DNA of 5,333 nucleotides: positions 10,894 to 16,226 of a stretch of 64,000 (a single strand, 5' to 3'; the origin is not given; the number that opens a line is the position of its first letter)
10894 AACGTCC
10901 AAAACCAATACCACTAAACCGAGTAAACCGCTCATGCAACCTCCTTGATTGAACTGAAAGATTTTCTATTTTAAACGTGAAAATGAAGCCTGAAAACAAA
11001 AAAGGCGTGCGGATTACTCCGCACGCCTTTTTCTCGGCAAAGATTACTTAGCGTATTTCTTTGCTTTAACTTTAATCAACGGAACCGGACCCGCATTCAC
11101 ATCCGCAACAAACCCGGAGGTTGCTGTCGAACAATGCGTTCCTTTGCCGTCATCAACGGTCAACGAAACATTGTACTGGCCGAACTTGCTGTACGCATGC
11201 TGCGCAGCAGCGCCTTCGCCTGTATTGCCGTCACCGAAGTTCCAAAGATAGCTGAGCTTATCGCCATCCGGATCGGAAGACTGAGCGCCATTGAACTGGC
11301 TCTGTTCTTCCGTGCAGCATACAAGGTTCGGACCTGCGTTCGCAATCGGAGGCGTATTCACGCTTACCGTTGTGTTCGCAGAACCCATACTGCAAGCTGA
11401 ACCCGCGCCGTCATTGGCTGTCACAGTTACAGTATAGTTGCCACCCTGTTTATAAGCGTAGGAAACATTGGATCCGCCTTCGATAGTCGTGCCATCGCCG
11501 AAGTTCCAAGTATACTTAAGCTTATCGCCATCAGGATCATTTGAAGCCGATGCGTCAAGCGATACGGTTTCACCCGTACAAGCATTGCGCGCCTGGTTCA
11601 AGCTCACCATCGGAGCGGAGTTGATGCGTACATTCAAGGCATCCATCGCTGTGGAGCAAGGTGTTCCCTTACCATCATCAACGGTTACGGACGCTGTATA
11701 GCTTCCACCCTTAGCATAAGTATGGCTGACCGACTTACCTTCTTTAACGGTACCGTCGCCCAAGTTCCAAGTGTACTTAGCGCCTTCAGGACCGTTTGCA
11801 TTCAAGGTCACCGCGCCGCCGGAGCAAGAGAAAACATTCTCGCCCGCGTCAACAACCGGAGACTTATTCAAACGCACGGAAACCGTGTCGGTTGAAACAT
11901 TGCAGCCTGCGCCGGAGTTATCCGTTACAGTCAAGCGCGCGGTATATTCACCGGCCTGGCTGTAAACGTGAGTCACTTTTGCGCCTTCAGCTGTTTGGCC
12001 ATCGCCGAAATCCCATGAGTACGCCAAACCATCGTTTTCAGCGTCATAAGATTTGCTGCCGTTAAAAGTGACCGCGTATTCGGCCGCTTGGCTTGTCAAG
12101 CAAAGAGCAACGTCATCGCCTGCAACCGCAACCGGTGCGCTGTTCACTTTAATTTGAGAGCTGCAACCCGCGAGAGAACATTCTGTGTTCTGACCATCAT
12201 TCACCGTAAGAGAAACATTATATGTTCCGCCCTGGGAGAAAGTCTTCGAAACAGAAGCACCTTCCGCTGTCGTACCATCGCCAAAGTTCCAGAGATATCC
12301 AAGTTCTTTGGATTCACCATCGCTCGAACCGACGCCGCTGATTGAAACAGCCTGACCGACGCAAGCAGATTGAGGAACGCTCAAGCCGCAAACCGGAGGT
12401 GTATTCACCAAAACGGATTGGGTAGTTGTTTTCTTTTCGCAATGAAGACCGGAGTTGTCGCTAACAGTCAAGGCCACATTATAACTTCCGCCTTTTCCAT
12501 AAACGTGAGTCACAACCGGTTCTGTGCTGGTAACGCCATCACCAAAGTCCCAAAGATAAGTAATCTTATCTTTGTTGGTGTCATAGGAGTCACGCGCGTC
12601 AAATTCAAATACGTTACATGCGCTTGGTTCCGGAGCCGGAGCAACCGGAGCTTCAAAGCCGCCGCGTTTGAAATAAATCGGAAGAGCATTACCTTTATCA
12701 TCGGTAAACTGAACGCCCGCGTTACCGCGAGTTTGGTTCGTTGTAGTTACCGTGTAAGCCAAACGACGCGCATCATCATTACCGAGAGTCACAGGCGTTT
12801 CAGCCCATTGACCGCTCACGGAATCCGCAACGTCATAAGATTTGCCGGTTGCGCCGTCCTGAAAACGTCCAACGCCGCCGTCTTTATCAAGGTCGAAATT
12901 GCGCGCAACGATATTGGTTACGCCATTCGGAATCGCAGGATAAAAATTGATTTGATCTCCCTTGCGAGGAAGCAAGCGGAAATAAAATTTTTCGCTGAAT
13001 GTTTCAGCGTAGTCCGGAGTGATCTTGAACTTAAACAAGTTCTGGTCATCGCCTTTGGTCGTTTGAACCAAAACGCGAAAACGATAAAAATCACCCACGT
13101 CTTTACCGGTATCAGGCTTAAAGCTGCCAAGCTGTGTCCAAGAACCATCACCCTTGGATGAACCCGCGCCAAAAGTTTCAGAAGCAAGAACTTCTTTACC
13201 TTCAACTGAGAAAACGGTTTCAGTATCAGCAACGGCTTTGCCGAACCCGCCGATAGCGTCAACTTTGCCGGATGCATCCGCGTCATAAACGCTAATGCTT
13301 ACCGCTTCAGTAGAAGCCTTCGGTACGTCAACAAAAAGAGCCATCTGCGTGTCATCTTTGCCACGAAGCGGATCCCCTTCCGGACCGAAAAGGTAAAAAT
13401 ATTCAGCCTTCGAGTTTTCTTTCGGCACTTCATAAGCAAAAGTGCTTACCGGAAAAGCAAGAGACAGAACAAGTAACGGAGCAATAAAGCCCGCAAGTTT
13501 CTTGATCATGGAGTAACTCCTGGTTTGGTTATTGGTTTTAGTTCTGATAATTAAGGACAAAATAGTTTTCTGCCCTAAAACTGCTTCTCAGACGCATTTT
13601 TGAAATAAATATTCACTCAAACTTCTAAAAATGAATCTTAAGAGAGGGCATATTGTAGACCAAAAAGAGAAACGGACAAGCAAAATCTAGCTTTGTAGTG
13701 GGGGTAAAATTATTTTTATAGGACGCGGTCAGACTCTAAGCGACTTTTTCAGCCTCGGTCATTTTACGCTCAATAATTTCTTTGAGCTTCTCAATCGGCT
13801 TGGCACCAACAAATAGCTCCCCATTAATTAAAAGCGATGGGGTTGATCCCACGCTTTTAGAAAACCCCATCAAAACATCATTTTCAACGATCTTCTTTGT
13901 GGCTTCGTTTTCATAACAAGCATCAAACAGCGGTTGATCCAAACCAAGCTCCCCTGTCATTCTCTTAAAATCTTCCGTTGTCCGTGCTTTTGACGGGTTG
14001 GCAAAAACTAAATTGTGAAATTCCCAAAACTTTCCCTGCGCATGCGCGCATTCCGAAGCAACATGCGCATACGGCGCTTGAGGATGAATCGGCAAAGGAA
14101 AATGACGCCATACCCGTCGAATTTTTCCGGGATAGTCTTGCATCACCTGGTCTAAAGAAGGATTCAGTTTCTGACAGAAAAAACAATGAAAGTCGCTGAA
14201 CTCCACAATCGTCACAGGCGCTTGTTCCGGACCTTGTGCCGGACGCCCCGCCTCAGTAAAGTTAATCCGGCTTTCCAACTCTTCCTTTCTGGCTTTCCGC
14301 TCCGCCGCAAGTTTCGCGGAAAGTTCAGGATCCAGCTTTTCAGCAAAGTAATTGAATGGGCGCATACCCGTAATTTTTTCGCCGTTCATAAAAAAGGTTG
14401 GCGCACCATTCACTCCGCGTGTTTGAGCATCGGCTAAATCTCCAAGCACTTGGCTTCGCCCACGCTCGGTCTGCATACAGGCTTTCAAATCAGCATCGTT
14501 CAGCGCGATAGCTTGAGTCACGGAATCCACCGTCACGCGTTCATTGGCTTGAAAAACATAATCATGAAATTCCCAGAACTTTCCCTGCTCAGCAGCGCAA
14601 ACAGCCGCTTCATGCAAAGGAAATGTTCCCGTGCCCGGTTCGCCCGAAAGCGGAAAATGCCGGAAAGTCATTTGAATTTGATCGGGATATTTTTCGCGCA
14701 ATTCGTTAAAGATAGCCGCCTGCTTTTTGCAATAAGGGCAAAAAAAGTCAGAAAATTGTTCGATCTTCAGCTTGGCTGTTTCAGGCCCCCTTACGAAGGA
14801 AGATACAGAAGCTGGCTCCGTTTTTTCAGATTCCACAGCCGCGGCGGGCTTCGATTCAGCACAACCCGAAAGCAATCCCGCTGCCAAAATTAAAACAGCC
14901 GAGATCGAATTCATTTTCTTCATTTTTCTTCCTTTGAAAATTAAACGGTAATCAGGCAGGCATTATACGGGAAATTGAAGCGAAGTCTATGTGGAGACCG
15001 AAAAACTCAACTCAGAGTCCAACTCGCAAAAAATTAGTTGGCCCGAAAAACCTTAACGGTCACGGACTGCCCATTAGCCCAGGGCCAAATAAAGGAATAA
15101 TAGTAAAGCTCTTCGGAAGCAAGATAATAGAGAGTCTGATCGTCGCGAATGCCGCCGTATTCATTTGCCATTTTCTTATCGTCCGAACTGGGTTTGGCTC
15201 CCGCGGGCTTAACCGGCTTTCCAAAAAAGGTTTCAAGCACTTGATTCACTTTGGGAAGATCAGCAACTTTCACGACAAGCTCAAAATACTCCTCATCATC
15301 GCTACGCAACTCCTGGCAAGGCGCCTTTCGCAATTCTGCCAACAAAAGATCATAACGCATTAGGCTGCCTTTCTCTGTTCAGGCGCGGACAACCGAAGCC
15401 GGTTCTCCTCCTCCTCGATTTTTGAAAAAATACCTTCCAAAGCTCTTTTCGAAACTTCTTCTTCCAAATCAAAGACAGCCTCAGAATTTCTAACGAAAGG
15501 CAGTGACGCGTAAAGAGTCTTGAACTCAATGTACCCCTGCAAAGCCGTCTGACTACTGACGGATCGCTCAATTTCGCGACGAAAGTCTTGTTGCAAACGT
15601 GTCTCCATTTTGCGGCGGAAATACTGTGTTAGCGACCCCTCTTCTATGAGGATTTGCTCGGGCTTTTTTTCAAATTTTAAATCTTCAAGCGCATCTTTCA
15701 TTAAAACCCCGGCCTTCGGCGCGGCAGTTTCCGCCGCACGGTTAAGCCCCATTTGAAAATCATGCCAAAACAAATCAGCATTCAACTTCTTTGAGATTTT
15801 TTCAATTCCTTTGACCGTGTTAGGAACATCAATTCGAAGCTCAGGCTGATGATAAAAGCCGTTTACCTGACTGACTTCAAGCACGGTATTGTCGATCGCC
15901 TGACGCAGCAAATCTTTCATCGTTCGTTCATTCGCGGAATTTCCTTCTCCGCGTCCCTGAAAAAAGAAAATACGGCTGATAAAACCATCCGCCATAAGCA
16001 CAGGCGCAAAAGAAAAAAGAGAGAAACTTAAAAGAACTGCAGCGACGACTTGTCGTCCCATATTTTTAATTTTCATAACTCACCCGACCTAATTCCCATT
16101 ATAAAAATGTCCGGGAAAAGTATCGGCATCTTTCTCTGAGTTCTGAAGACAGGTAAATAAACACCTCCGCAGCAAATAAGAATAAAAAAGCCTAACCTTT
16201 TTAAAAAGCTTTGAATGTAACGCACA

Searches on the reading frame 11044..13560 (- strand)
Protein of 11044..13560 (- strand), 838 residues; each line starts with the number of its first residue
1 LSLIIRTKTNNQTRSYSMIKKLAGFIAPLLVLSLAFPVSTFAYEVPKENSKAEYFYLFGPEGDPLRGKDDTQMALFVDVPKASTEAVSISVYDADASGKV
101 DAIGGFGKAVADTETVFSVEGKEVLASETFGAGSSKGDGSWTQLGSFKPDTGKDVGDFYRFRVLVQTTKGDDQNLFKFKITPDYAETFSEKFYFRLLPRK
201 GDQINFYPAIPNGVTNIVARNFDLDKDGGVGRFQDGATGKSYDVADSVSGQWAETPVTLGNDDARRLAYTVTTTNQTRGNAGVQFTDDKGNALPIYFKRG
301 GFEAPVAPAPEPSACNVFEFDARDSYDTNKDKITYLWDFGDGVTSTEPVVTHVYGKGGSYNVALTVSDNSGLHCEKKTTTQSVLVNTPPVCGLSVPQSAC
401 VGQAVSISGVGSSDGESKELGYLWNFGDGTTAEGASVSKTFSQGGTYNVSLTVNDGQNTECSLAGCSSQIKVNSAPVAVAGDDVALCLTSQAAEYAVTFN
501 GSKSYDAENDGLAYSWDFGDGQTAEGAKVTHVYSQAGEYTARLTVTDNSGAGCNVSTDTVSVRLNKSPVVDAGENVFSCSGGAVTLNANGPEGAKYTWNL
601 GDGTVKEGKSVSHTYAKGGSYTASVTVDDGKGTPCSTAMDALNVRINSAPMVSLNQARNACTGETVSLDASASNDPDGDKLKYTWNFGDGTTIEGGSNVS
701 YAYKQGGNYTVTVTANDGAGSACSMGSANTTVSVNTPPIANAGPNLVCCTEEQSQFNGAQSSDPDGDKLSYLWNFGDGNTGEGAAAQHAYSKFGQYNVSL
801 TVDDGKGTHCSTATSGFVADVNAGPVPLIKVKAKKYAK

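Call 68: search_protein_families(library=pfam, proteins=[window:11044-13560:-], max_evalue=0.0001)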
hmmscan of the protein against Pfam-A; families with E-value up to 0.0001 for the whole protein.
window:11044-13560:- (838 aa): 6 families
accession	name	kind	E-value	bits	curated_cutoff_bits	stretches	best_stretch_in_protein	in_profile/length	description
PF18911.6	PKD_4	-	7.2e-133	433.4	27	6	647-732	1-85/85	PKD domain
PF00801.26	PKD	-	5.7e-77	254.2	23.5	6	662-722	13-72/80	PKD domain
PF22352.2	K319L-like_PKD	-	6.4e-22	77.8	27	1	495-562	12-82/84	K319L-like, PKD domain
PF21027.3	Sde0182_C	-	1.3e-16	61.4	27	1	665-700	1-37/83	Cellulose-binding protein Sde0182, C-terminal domain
PF17963.7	Big_9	-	1.5e-07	32.6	23.6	1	647-722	1-80/89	Bacterial Ig domain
PF16820.11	PKD_3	-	6.9e-05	23.1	26.3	0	329-367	29-67/68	PKD-like domain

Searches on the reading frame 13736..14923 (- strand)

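Call 68: search_protein_families(library=pfam, proteins=[window:13736-14923:-], max_evalue=0.0001)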
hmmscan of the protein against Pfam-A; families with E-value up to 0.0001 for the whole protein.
window:13736-14923:- (395 aa): 4 families
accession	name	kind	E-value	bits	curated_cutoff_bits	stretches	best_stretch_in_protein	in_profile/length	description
PF13462.12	Thioredoxin_4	-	4.3e-47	160.8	23.2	2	227-385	5-164/165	Thioredoxin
PF01323.26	DSBA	-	1.1e-35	123.7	25.6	2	54-197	2-190/191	DSBA-like thioredoxin domain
PF13098.12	Thioredoxin_2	-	7.7e-07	29.8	27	0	238-378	8-98/104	Thioredoxin-like domain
PF00085.26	Thioredoxin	-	2.6e-06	27.8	23.5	0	237-268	20-51/103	Thioredoxin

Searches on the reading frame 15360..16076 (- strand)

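Call 68: search_protein_families(library=pfam, proteins=[window:15360-16076:-], max_evalue=0.0001)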
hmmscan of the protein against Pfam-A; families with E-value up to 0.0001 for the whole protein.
window:15360-16076:- (238 aa): 1 family
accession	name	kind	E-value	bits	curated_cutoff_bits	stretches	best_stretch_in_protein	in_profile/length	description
PF13852.11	DUF4197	-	8.8e-35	120.6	24.9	1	49-231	7-186/199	Protein of unknown function (DUF4197)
